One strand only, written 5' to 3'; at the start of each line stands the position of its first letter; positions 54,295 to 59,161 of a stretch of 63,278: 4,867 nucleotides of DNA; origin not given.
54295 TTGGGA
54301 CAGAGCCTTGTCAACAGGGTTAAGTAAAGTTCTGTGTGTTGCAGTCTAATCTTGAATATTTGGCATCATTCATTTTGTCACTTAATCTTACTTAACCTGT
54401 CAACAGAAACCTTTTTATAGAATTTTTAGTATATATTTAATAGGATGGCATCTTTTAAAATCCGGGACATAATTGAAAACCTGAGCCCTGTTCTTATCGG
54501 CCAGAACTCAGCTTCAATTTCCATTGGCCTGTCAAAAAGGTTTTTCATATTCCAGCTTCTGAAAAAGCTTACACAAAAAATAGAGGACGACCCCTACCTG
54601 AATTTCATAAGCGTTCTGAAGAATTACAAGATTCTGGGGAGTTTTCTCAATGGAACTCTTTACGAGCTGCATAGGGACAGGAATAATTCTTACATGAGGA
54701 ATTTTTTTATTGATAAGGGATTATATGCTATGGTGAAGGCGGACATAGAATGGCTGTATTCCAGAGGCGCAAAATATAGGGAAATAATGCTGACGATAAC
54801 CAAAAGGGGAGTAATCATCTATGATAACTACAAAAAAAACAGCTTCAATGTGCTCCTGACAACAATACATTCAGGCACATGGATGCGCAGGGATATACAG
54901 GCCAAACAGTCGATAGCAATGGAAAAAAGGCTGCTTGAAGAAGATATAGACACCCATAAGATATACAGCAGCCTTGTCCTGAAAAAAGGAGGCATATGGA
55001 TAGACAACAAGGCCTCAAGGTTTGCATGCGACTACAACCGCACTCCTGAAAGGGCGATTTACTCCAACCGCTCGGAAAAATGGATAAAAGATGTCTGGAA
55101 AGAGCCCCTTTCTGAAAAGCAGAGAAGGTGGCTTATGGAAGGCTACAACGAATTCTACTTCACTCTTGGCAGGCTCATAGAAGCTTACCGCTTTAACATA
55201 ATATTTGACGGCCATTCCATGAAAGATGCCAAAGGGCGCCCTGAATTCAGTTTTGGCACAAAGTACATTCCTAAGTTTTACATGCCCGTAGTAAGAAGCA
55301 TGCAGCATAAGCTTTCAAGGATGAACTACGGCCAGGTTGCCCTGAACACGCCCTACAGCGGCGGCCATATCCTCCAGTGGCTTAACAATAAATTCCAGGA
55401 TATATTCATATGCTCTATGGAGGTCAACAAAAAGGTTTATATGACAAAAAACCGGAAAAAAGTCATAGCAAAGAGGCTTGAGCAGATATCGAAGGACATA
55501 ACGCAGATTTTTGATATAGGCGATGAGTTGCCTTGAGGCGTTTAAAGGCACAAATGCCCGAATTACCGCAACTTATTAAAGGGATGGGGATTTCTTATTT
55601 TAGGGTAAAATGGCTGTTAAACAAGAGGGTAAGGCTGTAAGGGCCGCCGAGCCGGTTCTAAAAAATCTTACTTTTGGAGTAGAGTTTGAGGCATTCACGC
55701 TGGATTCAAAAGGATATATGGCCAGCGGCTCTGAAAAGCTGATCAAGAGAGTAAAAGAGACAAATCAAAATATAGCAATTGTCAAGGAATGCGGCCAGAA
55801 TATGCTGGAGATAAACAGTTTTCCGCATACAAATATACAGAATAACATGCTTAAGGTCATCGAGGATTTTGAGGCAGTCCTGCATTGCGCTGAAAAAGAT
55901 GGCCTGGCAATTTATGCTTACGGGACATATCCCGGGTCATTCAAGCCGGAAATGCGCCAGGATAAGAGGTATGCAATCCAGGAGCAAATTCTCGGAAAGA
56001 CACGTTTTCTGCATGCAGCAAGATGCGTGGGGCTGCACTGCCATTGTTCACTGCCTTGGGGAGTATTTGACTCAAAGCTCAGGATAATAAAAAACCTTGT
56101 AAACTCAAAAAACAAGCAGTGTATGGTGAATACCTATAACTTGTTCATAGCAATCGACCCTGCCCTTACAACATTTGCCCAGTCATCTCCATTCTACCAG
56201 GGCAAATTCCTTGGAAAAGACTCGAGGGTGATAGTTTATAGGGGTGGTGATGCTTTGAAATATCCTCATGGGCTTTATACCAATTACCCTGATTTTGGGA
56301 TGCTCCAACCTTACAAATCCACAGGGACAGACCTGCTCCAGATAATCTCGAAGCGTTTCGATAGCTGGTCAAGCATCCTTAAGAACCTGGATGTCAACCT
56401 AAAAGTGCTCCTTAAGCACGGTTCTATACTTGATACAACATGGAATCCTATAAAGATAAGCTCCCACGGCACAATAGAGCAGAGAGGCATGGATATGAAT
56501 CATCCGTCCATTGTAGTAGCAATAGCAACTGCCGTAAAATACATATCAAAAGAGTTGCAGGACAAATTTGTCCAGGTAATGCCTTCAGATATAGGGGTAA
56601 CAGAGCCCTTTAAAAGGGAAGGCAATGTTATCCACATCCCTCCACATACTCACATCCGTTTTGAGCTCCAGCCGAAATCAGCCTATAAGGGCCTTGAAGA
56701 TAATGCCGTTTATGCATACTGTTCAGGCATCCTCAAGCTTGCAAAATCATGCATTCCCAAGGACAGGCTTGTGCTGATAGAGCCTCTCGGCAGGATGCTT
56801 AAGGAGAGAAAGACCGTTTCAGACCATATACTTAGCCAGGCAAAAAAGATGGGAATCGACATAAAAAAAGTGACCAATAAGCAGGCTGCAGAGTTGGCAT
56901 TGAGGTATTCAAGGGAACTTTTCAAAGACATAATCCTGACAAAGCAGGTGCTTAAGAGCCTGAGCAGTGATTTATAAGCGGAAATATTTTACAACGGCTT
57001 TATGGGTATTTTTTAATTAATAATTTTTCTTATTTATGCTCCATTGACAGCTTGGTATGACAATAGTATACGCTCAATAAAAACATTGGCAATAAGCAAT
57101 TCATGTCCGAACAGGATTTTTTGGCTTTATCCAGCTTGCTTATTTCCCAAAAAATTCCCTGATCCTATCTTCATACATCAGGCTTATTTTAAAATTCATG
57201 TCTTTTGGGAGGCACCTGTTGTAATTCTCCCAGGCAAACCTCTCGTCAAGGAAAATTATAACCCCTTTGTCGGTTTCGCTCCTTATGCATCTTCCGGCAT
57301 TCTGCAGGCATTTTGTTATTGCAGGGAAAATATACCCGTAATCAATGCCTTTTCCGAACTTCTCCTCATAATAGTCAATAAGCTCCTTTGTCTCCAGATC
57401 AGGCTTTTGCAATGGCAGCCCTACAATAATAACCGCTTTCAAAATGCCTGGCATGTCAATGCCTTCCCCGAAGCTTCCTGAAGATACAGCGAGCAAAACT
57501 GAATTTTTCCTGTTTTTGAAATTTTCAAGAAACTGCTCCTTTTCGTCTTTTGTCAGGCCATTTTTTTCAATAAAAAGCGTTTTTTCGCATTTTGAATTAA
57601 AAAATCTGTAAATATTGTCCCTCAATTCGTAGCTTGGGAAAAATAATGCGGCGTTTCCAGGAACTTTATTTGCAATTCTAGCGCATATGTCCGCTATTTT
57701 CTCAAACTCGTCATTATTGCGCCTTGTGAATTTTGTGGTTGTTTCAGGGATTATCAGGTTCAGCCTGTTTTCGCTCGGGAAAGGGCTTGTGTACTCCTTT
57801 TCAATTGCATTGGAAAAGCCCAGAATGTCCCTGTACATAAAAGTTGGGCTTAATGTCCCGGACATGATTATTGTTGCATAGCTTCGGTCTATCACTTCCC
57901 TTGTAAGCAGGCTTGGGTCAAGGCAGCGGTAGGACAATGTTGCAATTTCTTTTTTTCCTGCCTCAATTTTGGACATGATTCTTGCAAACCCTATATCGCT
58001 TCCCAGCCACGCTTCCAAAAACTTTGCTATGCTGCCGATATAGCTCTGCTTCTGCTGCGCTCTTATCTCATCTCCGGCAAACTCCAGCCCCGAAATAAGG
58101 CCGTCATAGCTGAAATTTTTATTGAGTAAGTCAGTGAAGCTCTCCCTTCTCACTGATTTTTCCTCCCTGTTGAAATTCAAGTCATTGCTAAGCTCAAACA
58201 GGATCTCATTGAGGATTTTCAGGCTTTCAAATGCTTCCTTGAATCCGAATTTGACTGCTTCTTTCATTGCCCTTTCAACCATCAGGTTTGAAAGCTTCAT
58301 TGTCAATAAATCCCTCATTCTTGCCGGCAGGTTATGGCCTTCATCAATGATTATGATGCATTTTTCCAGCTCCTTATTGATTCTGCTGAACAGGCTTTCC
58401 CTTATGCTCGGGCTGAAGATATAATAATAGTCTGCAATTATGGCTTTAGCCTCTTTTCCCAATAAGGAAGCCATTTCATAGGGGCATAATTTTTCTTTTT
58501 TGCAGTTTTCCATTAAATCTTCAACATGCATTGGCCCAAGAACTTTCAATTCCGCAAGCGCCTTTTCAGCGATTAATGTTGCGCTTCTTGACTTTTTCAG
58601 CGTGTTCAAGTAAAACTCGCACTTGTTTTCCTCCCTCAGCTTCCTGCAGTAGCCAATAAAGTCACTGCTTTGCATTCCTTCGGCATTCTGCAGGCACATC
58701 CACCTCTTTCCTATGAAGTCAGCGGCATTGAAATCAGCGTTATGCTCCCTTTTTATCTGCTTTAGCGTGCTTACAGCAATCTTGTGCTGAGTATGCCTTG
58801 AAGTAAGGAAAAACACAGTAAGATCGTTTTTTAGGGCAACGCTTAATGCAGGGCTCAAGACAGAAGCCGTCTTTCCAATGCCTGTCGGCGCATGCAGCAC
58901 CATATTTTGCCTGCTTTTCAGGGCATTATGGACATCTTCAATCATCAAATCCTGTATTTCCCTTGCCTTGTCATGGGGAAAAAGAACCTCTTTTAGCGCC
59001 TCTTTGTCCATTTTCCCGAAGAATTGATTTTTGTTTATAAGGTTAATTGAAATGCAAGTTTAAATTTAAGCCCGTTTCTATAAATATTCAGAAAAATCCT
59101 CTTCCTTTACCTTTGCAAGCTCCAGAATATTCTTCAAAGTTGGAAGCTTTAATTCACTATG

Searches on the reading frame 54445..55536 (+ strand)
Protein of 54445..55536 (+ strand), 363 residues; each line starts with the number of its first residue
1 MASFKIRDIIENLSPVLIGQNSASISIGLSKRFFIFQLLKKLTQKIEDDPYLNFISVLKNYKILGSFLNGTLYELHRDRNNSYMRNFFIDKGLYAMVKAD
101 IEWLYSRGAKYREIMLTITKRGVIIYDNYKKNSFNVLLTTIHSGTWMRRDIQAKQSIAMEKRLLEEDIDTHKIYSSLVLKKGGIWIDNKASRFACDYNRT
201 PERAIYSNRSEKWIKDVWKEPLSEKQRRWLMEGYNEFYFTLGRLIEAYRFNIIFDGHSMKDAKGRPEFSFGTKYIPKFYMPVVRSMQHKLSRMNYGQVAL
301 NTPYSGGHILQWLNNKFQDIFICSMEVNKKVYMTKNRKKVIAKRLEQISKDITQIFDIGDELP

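Call 65: search_protein_families(library=pfam, proteins=[window:54445-55536:+])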
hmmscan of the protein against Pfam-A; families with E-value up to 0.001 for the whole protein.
window:54445-55536:+ (363 aa): 1 family
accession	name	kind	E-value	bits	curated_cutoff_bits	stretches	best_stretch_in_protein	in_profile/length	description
PF05013.17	FGase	-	7.2e-21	75.8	28.9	1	135-333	2-219/219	N-formylglutamate amidohydrolase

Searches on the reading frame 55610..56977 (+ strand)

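Call 65: search_protein_families(library=pfam, proteins=[window:55610-56977:+])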
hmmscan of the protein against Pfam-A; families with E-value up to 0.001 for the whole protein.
window:55610-56977:+ (455 aa): 1 family
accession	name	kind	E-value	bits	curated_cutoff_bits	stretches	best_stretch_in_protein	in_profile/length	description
PF04107.18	GCS2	-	3.2e-14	53.4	21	1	22-296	1-257/291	Glutamate-cysteine ligase family 2(GCS2)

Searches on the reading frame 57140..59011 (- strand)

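Call 65: search_protein_families(library=pfam, proteins=[window:57140-59011:-])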
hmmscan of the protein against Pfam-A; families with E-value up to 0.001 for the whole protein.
window:57140-59011:- (623 aa): 7 families
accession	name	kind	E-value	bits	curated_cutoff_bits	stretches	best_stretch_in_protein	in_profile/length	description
PF13307.12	Helicase_C_2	-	1.1e-40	139.9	25.3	1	445-605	3-167/170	Helicase C-terminal domain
PF06733.21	DEAD_2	-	2.2e-20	73.5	21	1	73-242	6-169/172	DEAD_2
PF06777.17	HBB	-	2.1e-11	44.3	30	1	322-428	88-188/190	Helical and beta-bridge domain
PF04851.21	ResIII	-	5.3e-08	33.4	22.5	1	15-235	3-146/164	Type III restriction enzyme, res subunit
PF00270.35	DEAD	-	3.4e-07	30.6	26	1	18-70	2-52/167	DEAD/DEAH box helicase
PF00271.37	Helicase_C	-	5.8e-06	27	23.5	1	438-577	2-108/110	Helicase conserved C-terminal domain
PF13401.12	AAA_22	-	0.00041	21.1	27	0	190-242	64-109/130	AAA domain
